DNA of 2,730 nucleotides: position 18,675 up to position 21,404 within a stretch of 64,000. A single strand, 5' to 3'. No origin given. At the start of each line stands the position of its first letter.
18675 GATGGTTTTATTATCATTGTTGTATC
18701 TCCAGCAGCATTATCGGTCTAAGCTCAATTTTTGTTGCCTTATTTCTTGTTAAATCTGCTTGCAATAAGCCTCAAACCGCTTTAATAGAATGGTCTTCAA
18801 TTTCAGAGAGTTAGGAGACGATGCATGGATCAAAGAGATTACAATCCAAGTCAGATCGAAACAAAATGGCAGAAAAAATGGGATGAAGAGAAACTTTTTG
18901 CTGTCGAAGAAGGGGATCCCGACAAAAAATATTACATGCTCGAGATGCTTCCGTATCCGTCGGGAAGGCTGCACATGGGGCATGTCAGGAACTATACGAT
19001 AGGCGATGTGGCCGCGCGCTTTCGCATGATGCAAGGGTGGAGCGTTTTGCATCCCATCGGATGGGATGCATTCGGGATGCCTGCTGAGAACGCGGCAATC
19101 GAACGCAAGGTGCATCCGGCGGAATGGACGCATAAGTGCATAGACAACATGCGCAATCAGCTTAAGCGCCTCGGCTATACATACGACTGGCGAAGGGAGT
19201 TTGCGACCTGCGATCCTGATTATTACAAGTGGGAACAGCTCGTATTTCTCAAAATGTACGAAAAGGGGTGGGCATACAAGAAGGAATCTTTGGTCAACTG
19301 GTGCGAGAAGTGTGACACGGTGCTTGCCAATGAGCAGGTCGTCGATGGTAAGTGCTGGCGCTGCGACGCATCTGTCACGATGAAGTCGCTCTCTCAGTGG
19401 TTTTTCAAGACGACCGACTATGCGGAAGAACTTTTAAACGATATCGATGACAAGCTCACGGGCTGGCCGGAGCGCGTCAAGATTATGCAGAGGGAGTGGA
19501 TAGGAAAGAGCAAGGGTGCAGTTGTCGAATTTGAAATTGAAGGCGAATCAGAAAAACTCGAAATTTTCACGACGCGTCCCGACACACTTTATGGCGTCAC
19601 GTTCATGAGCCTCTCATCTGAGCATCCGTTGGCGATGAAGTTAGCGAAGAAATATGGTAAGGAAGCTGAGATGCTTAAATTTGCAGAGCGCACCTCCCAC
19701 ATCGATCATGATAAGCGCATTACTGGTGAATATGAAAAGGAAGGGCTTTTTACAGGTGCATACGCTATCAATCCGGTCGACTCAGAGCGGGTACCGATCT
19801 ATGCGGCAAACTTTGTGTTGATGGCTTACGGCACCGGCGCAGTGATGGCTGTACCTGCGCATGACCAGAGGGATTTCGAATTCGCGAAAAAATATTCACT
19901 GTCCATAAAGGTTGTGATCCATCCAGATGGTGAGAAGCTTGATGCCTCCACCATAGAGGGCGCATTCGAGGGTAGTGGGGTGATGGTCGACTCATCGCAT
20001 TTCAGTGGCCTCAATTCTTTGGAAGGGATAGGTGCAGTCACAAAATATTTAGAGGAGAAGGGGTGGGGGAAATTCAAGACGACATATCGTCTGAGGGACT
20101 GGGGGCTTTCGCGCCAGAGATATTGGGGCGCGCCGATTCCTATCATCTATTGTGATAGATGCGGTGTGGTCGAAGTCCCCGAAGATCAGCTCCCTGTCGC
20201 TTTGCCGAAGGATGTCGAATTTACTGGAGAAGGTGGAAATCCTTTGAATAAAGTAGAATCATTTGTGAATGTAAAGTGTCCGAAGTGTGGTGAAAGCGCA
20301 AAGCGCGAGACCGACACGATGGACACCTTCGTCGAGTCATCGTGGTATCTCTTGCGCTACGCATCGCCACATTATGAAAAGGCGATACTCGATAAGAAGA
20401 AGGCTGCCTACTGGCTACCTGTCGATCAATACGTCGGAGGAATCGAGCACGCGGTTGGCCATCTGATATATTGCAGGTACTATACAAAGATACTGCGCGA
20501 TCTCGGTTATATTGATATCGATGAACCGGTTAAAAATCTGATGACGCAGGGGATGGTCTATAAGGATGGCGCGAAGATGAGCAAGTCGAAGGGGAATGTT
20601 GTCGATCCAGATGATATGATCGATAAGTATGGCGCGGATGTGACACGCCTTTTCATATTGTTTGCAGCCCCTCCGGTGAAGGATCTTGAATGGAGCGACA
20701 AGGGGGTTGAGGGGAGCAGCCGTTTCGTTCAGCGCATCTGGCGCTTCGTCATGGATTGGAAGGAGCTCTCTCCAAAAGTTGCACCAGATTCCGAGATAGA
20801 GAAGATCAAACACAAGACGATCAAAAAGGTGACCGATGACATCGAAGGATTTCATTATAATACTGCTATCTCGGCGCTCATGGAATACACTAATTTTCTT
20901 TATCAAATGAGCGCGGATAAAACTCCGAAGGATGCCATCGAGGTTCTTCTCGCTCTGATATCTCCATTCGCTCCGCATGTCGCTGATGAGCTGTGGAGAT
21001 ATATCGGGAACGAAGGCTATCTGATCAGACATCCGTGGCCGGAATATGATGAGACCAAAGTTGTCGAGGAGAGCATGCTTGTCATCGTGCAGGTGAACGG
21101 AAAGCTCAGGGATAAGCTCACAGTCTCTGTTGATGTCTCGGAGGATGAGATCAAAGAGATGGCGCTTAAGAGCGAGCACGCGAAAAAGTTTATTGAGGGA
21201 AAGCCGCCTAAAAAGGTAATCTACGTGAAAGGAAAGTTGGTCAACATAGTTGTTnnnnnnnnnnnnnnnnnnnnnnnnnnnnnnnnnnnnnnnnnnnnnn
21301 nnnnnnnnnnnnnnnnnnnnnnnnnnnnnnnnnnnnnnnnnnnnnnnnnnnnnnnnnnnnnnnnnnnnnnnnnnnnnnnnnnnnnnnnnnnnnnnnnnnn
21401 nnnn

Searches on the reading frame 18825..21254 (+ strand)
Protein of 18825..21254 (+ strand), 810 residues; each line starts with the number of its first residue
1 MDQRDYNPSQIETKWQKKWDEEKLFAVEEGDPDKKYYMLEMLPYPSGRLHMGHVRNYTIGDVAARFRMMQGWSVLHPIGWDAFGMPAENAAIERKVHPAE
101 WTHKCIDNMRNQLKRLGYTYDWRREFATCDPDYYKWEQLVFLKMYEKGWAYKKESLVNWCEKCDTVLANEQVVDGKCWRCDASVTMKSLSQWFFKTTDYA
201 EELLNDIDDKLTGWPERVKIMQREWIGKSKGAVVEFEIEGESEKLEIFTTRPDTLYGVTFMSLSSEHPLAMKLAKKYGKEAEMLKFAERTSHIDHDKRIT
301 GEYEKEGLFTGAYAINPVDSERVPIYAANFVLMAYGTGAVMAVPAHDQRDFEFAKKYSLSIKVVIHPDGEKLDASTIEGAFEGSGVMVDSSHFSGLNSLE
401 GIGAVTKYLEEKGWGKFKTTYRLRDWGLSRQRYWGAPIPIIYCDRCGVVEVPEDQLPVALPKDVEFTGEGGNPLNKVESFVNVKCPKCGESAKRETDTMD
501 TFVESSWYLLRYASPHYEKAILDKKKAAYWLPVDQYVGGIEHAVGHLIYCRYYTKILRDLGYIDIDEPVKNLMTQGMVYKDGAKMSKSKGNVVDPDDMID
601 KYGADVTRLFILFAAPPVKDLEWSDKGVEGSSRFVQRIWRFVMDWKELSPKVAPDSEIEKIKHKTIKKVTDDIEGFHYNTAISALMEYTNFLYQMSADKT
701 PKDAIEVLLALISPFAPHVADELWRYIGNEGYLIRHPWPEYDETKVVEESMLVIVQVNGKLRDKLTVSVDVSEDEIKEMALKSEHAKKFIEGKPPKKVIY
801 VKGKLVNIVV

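Call 35: search_protein_families(library=pfam, proteins=[window:18825-21254:+], max_evalue=0.00001)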
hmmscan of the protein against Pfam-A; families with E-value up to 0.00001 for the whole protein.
window:18825-21254:+ (810 aa): 5 families
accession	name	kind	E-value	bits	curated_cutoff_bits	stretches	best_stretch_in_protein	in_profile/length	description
PF13603.12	tRNA-synt_1_2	-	4.5e-69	232.1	25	1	223-410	1-185/185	Leucyl-tRNA synthetase, editing domain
PF00133.28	tRNA-synt_1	-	2.3e-58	198.4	22.7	2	14-227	1-226/414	tRNA synthetases class I (I, L, M and V)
PF09334.17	tRNA-synt_1g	-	4e-35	121.7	20.1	2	41-182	6-144/391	tRNA synthetases class I (M)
PF08264.19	Anticodon_1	-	4.8e-22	78.9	25.1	1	656-770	2-141/148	Anticodon-binding domain of tRNA ligase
PF01406.26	tRNA-synt_1e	-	5.6e-07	29.6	27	0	564-614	234-283/301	tRNA synthetases class I (C) catalytic domain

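Call 38: find_related_loci(query=window:18825-21254:+, collection=genome_contigs, flank=1000)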
Query window:18825-21254:+ (810 aa) in genome_contigs; peptide patterns used: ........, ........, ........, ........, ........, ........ (x = any residue, [..] = any of these).
345 stretches matched a pattern; 269 encode a relative of the query (tblastn E <= 1e-3); the best 80 are kept; 80 distinct loci.
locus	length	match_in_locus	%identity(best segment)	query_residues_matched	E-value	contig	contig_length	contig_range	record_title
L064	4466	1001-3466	56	6-810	0e+0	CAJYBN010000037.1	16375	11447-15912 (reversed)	MAG TPA_asm: uncultured Peptococcaceae bacterium isolate SRR1628697_bin.3_MetaBAT_v2.12.1_MAG genome assembly, contig: N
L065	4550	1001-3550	55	6-810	0e+0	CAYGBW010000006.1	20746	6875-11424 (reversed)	MAG TPA_asm: uncultured Thermodesulfobacteriota bacterium isolate ERP108616_co1_403 genome assembly, contig: k119_104851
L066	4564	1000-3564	54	6-810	0e+0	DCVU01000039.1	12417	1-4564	MAG TPA_asm: Smithella sp. UBA2180 UBA2180_contig_21475, whole genome shotgun sequence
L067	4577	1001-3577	53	6-810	0e+0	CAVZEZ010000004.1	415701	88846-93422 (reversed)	MAG: uncultured delta proteobacterium isolate MFD05684.bin.1.177 genome assembly, contig: contig_11719, whole genome sho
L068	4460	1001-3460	52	3-810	0e+0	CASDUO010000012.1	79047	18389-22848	uncultured Firmicutes bacterium isolate O97_L4_313313_idba_bin.106 genome assembly, contig: O97_L4_313313_idba_bin.106.f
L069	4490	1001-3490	53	3-810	0e+0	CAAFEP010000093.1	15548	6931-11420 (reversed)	MAG TPA_asm: Firmicutes bacterium, isolate HGM14224, WGS project CAAFEP010000000 data, contig: SRS104400_78_k99_131247,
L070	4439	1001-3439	53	11-810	0e+0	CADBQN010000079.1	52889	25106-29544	MAG: uncultured Firmicutes bacterium isolate RUG14212 genome assembly, contig: RUG14212_asm_79, whole genome shotgun seq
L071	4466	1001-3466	53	4-810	0e+0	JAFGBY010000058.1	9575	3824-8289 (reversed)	MAG: Acidobacteria bacterium isolate Zod_Metabat.1058 k87_5908306, whole genome shotgun sequence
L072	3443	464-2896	51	6-810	0e+0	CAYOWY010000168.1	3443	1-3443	MAG TPA_asm: uncultured bacterium isolate SRP098346_co1_326 genome assembly, contig: NODE_45091_length_3443_cov_4.580874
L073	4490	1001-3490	50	3-809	0e+0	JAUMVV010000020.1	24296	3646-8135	MAG: Bacillota bacterium isolate S12M_St_6 NODE_967_length_24296_cov_7.438885, whole genome shotgun sequence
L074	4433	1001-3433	50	6-810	0e+0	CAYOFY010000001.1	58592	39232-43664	MAG TPA_asm: uncultured bacterium isolate SRP098346_co1_300 genome assembly, contig: NODE_196_length_58592_cov_25.235953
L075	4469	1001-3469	50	1-810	0e+0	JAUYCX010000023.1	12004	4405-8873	MAG: Candidatus Omnitrophota bacterium isolate C20_maxbin.112_sub C20_k141_153867, whole genome shotgun sequence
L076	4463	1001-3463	51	6-809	0e+0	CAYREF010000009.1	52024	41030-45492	MAG TPA_asm: uncultured Actinomycetota bacterium isolate SRP141376_co1_221 genome assembly, contig: NODE_1636_length_520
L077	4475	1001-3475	51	6-810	0e+0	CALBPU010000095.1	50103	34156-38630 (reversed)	MAG TPA_asm: uncultured Fretibacterium sp. isolate ERR1278072_bin.130_CONCOCT_v1.1_MAG genome assembly, contig: ERZ84237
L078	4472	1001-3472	51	5-810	0e+0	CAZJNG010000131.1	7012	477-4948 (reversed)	MAG TPA_asm: uncultured Candidatus Cloacimonadota bacterium isolate SRP241326_co2_295 genome assembly, contig: NODE_1286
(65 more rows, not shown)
